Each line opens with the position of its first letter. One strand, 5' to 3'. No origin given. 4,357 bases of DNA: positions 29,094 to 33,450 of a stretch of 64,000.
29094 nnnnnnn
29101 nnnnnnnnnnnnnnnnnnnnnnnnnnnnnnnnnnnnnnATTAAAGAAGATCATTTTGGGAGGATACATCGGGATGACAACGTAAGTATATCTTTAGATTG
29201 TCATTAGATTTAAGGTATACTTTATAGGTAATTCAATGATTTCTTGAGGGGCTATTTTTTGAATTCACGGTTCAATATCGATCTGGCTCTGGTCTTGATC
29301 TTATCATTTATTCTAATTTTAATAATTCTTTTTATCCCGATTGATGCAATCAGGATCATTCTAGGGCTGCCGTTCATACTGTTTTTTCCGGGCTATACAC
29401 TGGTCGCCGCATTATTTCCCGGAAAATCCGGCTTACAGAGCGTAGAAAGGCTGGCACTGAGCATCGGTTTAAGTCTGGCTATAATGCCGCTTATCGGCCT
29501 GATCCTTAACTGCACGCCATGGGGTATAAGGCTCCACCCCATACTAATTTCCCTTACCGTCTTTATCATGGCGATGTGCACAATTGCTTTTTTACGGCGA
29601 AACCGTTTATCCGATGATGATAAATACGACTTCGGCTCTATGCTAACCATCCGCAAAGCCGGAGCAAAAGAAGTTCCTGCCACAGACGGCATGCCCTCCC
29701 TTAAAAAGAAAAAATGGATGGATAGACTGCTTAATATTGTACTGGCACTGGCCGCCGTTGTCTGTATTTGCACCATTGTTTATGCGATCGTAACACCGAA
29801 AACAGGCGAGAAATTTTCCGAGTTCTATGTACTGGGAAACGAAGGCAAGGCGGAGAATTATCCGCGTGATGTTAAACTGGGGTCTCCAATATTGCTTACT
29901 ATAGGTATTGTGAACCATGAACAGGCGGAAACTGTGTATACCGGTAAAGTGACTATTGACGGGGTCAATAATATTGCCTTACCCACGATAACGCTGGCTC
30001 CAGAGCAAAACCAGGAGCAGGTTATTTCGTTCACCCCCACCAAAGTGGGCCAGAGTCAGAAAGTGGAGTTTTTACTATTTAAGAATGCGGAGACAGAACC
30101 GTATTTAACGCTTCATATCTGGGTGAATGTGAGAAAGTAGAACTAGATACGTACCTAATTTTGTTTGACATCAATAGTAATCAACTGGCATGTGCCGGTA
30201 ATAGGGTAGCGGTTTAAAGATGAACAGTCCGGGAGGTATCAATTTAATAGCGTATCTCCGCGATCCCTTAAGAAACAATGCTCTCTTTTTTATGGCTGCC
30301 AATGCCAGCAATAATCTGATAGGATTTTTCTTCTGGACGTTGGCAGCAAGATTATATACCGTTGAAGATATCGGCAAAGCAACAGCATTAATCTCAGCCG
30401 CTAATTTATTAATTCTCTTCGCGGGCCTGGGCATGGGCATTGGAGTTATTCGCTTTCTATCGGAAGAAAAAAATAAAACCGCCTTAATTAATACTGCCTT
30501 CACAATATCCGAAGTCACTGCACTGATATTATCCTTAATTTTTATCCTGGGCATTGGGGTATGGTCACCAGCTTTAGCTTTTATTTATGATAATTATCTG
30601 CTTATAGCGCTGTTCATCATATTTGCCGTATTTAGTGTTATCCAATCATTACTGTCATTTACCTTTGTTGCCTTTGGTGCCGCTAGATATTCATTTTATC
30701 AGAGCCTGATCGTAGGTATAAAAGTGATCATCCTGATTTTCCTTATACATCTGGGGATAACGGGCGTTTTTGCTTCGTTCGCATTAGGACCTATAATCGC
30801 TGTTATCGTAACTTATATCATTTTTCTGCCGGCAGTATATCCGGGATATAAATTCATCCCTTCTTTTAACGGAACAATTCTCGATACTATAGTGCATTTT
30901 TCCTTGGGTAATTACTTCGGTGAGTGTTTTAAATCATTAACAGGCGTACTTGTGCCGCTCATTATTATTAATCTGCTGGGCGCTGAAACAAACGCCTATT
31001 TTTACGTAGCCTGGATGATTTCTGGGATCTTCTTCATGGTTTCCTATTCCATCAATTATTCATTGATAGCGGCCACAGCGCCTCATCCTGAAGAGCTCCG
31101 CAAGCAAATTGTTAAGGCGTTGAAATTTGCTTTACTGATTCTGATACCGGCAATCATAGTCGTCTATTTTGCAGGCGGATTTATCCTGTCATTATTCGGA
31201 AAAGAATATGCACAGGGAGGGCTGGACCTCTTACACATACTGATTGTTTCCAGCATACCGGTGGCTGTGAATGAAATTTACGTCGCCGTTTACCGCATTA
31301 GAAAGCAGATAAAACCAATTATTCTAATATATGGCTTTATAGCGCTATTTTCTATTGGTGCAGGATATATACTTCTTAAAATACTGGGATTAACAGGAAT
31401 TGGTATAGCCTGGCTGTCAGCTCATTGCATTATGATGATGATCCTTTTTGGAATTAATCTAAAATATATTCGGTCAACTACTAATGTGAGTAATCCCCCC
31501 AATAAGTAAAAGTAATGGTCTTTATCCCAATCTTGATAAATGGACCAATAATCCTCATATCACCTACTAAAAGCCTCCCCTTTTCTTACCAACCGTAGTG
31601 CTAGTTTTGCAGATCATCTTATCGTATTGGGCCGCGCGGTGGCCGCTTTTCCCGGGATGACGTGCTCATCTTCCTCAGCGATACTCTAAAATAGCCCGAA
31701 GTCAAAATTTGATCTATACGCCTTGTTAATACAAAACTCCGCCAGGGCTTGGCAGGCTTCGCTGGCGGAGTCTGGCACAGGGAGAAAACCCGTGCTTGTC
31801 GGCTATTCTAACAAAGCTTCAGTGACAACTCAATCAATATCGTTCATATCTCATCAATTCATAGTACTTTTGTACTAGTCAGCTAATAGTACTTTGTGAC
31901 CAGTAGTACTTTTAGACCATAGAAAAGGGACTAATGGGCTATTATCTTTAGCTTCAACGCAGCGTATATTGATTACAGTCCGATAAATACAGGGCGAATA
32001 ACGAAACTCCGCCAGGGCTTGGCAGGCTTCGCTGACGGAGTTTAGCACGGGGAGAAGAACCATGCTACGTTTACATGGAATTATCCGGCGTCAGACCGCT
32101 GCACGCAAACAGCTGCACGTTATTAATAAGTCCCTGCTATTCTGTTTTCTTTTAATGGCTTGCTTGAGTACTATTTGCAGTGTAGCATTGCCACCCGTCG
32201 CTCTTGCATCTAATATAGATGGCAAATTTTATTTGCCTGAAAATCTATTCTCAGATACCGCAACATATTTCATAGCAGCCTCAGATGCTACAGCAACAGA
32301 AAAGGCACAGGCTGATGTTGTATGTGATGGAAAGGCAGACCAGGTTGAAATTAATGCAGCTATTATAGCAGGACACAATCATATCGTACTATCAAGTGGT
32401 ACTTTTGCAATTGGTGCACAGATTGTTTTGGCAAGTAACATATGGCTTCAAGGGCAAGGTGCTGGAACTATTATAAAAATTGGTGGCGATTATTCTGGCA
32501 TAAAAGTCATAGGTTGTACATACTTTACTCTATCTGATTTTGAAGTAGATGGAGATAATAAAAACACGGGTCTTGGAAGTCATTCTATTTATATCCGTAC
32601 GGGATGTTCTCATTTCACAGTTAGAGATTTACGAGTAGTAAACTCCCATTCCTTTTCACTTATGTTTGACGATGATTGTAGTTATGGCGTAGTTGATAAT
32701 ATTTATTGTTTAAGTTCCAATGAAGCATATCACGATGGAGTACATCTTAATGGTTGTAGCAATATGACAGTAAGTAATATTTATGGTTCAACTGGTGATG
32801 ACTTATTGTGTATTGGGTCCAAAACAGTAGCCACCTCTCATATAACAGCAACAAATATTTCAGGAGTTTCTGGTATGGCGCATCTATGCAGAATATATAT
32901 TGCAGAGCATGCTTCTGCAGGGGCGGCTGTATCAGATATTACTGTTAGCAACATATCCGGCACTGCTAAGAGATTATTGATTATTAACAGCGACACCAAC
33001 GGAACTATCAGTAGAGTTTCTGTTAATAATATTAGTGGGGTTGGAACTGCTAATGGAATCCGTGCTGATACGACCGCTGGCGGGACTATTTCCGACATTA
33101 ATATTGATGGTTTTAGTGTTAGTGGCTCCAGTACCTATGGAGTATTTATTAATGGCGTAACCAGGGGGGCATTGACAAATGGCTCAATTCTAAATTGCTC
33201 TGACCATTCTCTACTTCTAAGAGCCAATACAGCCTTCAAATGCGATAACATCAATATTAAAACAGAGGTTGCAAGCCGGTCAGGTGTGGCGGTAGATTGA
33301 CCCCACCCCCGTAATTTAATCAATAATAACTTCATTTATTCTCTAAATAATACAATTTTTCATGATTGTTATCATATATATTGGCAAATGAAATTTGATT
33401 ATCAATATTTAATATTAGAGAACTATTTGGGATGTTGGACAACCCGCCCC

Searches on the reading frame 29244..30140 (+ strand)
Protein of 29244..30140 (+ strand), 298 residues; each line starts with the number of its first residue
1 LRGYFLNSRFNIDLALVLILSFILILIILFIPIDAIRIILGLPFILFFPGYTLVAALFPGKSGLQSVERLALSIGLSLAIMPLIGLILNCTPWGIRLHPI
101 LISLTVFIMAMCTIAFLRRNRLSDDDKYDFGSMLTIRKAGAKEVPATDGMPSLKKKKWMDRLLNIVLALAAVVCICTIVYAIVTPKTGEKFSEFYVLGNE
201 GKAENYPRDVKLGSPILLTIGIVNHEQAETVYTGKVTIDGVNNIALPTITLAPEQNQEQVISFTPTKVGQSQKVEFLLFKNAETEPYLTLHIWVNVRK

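Call 4: search_protein_families(library=pfam, proteins=[window:29244-30140:+], max_evalue=0.1)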
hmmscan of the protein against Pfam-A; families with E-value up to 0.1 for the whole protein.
window:29244-30140:+ (298 aa): 3 families
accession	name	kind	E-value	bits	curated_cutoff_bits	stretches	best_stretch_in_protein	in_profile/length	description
PF07760.16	DUF1616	-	1.6e-80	271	31.6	1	16-295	2-307/307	Protein of unknown function (DUF1616)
PF20176.3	DUF6541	-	0.00017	20.4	29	1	45-186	3-117/646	Family of unknown function (DUF6541)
PF20869.2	FAM186A_PQQAQ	-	0.0095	16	45.7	1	249-266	9-26/42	FAM186A, PQQAQ repeat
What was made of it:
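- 29244..30140 (+): DUF1616 paralog b (298 aa), co-directional and 105 bp downstream of the GT-C gene; the likely membrane partner. Pfam DUF1616 1.6e-80, with a weak DUF6541 hit (call 4).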

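Call 7: search_protein_families(library=ncbifam, proteins=[window:29244-30140:+], max_evalue=0.1)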
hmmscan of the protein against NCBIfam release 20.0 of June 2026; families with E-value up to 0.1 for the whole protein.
window:29244-30140:+ (298 aa): 0 families

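Call 33: find_homologous_proteins(query=window:29244-30140:+, max_evalue=0.001)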
Query window:29244-30140:+ (298 aa): 2598 proteins with E <= 0.001 among 6165 candidates; the best 120 are listed.
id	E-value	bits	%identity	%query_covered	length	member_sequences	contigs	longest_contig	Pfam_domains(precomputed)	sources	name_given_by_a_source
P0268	3.7e-187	639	100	98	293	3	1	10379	PF07760.17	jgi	jgi:uncharacterized membrane protein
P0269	2.5e-164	564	89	98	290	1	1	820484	PF07760.17,PF20176.4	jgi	jgi:uncharacterized membrane protein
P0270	4.7e-162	556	86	98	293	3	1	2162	PF07760.17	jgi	jgi:uncharacterized membrane protein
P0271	2.0e-160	551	86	98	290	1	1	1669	PF07760.17,PF20176.4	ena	-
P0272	7.8e-160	549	86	98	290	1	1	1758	PF07760.17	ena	-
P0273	9.0e-160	549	86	98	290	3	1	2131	PF07760.17,PF20176.4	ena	-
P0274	2.7e-159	547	86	98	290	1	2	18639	PF07760.17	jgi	-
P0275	3.6e-159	547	86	98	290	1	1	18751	PF07760.17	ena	-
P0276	4.6e-159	546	85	98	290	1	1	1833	PF07760.17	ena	-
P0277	5.7e-155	533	84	98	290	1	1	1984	PF07760.17,PF20176.4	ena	-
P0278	1.1e-153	529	85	89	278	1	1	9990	PF07760.17,PF20176.4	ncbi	ncbi:MAG: DUF1616 domain-containing protein [Dehalococcoidia bacterium]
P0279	1.2e-136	473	84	85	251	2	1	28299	PF07760.17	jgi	jgi:uncharacterized membrane protein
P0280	5.0e-136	471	85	85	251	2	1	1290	PF07760.17,PF20176.4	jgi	jgi:uncharacterized membrane protein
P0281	3.4e-132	458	83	85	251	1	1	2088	PF07760.17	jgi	jgi:uncharacterized membrane protein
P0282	1.8e-94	334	44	93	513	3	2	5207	PF07760.17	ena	-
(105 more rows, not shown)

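Call 41: predict_structure(alignment_id=A2)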
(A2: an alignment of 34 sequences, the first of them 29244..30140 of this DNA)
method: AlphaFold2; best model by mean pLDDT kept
length: 298 residues; sequences in the alignment: 34
mean_pLDDT: 78.9   pTM: 0.51
mean pLDDT of the five models: 78.9, 78.7, 76.4, 76.1, 70.0
residues with pLDDT >= 90: 91; 70-90: 135; 50-70: 37; < 50: 35
segments of 3 or more residues with pLDDT < 50: 4-7, 133-153, 185-190
pLDDT, mean of each block of 10 residues (from residue 1): 50 84 88 83 82 85 77 82 74 75 87 85 76 45 40 52 66 67 52 87 86 93 92 95 93 95 93 95 93 95
secondary structure, 60 per line:
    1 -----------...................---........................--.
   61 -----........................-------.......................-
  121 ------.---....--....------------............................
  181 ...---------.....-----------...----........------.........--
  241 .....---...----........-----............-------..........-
elements in order: H12-30 H34-57 H66-89 H97-119 H131-134 H137-140 H153-183 E193-197 E209-211 E216-223 E230-238 E241-245 E249-251 E256-263 E269-280 E288-297
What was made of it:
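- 29244..30140 (+): The AlphaFold model (pLDDT 78.9) shows TM1-4 at 12-119, a basic disordered linker, TM5 at 153-183 and a beta-sandwich at 193-297 (call 41).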

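Call 43: fold_search(model_id=the predicted structure, library=pdb)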
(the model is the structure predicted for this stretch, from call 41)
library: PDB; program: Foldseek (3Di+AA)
matches with E <= 10: 1959; with E <= 0.001: 45
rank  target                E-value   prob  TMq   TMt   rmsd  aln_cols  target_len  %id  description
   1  3idu_A                1.2e-05  1.00  0.27  0.63   4.3       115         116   16  Crystal Structure of the CARDB domain of the PF1109 protein in complex with di-metal ions from Pyrococcus furiosus, No (released 2009-08-04)
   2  3idu_B                2.0e-05  1.00  0.27  0.64   4.4       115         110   16  Crystal Structure of the CARDB domain of the PF1109 protein in complex with di-metal ions from Pyrococcus furiosus, No (released 2009-08-04)
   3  8csw                  2.3e-05  1.00  0.28  0.13   2.8       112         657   18  Local refinement of protein 4.2 in Class 2 of erythrocyte ankyrin-1 complex (released 2022-07-20)
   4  8cs9_X                3.5e-05  1.00  0.27  0.13   2.8       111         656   18  Composite reconstruction of Class 1 of the erythrocyte ankyrin-1 complex (released 2022-07-20)
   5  5vi0_A                7.1e-05  1.00  0.26  0.22  19.2       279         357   11  Pseudomonas fluorescens alkylpurine DNA glycosylase AlkC bound to DNA containing an abasic site analog (released 2017-10-25)
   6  5vi0_B                8.0e-05  0.99  0.26  0.22  22.8       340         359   13  Pseudomonas fluorescens alkylpurine DNA glycosylase AlkC bound to DNA containing an abasic site analog (released 2017-10-25)
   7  8coe_A                1.1e-04  1.00  0.23  0.08  27.7       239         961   11  complement C5 in complex with the LCP0195 nanobody (released 2024-01-03)
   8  4zoe_A                1.2e-04  1.00  0.25  0.11   4.4       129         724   12  Crystal Structure of beta-glucosidase from Listeria innocua (released 2016-05-18)
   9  2kl6_MODEL_1_A        1.3e-04  1.00  0.27  0.67   3.8       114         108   18  Solution NMR structure of the CARDB domain of PF1109 from Pyrococcus furiosus. Northeast Structural Genomics C (released 2009-08-25)
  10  5jtw_B                1.5e-04  1.00  0.28  0.14   3.9       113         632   11  Crystal structure of complement C4b re-refined using iMDFF (released 2016-08-10)
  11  3frp_G                1.6e-04  1.00  0.26  0.35   3.9       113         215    9  Crystal Structure of Cobra Venom Factor, a Co-factor for C3- and C5 convertase CVFBb (released 2009-04-28)
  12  8cml_B                1.6e-04  1.00  0.25  0.10  27.8       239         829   12  Cryo-EM structure of complement C5 in complex with nanobodies UNbC5-1 and UNbC5-2 (released 2023-09-27)
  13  1msp_A                1.9e-04  1.00  0.18  0.32   7.3       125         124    6  MAJOR SPERM PROTEIN, ALPHA ISOFORM (RECOMBINANT), PH 4.6 (released 1996-12-07)
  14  7e1y_A                2.0e-04  1.00  0.25  0.14   4.4       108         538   16  Staphylothermus marinus amylopullulanase -SmApu (released 2022-02-09)
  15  8ayh_A                2.0e-04  1.00  0.24  0.09  27.4       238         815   12  Structure of Complement C5 in Complex with small molecule inhibitor and CVF (released 2022-12-21)
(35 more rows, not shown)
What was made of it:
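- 29244..30140 (+): The beta domain matches CARDB/macroglobulin folds (call 43).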

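Call 63: search_solved_structures(query=A2, max_evalue=10, show_alignments=2)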
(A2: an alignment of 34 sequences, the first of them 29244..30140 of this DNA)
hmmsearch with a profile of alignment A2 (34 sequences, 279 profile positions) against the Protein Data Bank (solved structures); distinct sequences matched with E-value up to 10: 8.
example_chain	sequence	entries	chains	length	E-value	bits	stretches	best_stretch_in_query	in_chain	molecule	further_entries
6syn_A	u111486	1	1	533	0.76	12.3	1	51-78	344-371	Peptidoglycan D,D-transpeptidase FtsI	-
6tud_AAA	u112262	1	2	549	0.79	12.2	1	51-78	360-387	Peptidoglycan D,D-transpeptidase FtsI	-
6hzq_A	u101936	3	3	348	0.88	12.1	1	51-78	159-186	Peptidoglycan D,D-transpeptidase FtsI | Peptidoglycan D,D-transpeptidase FtsI,Peptidoglycan D,D-transpeptidase FtsI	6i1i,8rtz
8gpw_A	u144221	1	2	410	1.1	11.8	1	51-78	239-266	Peptidoglycan D,D-transpeptidase FtsI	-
7onn_A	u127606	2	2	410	1.1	11.7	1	51-78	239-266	Peptidoglycan D,D-transpeptidase FtsI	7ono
4bjp_A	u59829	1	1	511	1.5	11.3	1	51-78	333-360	PENICILLIN BINDING PROTEIN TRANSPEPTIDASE DOMAIN PROTEIN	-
5tse_A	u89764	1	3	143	1.6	11.2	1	175-230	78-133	LPS-assembly lipoprotein LptE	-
7onw_A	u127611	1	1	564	1.7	11.2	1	51-78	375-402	Peptidoglycan D,D-transpeptidase FtsI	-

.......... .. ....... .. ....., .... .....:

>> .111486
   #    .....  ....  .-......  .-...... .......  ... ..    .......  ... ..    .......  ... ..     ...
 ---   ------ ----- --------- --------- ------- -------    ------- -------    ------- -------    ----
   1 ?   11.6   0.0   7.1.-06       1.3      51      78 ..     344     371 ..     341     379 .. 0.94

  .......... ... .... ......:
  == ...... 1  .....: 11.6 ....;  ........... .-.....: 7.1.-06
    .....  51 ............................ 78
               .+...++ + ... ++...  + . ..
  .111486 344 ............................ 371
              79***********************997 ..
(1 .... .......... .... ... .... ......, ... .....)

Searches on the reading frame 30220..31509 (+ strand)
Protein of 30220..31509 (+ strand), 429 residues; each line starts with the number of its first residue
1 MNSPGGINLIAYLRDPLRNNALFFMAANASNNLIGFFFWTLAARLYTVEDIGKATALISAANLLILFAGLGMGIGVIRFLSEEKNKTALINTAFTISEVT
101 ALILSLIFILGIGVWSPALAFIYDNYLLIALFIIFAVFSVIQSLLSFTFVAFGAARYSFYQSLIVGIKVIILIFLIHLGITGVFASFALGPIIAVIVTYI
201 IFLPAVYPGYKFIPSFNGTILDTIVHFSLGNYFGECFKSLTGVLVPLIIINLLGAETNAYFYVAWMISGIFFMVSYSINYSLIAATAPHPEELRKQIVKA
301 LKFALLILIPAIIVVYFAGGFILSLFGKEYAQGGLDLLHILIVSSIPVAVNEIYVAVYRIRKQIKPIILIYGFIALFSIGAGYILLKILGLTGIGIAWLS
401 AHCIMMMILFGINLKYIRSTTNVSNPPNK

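Call 4: search_protein_families(library=pfam, proteins=[window:30220-31509:+], max_evalue=0.1)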
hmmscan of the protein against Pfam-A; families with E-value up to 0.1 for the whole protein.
window:30220-31509:+ (429 aa): 2 families
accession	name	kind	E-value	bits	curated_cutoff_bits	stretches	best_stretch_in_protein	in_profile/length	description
PF01554.23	MatE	-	3.8e-07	30.4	24.9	1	235-384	6-161/161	MatE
PF01943.22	Polysacc_synt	-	2.6e-05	24.2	28.2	1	18-216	2-196/274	Polysaccharide biosynthesis protein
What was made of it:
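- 30220..31509 (+): MOP-superfamily flippase (429 aa). Pfam MatE 30.4 bits, above its gathering score; Polysacc_synt 24.2 bits, below it (call 4).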

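Call 7: search_protein_families(library=ncbifam, proteins=[window:30220-31509:+], max_evalue=0.1)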
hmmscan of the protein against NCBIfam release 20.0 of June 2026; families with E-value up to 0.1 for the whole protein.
window:30220-31509:+ (429 aa): 0 families

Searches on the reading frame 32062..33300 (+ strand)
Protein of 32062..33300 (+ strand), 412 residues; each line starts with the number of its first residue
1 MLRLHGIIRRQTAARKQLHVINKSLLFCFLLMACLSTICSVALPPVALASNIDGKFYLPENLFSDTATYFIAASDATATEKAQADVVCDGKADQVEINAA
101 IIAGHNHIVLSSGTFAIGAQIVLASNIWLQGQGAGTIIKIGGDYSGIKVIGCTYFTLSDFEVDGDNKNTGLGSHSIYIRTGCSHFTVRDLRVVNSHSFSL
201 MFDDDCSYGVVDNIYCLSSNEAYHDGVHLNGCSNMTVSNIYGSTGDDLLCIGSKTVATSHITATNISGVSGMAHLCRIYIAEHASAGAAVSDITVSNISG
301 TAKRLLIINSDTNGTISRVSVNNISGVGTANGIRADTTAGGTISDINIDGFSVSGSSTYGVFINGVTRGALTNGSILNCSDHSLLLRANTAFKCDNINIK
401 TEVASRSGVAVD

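Call 4: search_protein_families(library=pfam, proteins=[window:32062-33300:+], max_evalue=0.1)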
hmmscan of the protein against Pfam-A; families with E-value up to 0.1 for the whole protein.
window:32062-33300:+ (412 aa): 1 family
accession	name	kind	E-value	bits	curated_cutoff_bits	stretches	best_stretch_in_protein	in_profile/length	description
PF00295.23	Glyco_hydro_28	-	2.1e-05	24.3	22.9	1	174-269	92-188/324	Glycosyl hydrolases family 28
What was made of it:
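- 32062..33300 (+): Secreted beta-helix (GH28-like) protein (412 aa). Pfam Glyco_hydro_28 2e-5, 24.3 bits (call 4).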

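Call 7: search_protein_families(library=ncbifam, proteins=[window:32062-33300:+], max_evalue=0.1)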
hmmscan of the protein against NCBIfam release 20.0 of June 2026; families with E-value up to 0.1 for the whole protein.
window:32062-33300:+ (412 aa): 1 family
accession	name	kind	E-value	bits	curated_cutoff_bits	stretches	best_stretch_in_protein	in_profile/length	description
NF051860.1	PolglcturonPglAAgro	equivalog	0.022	13.4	600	0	306-355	338-389/502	polygalacturonase PglA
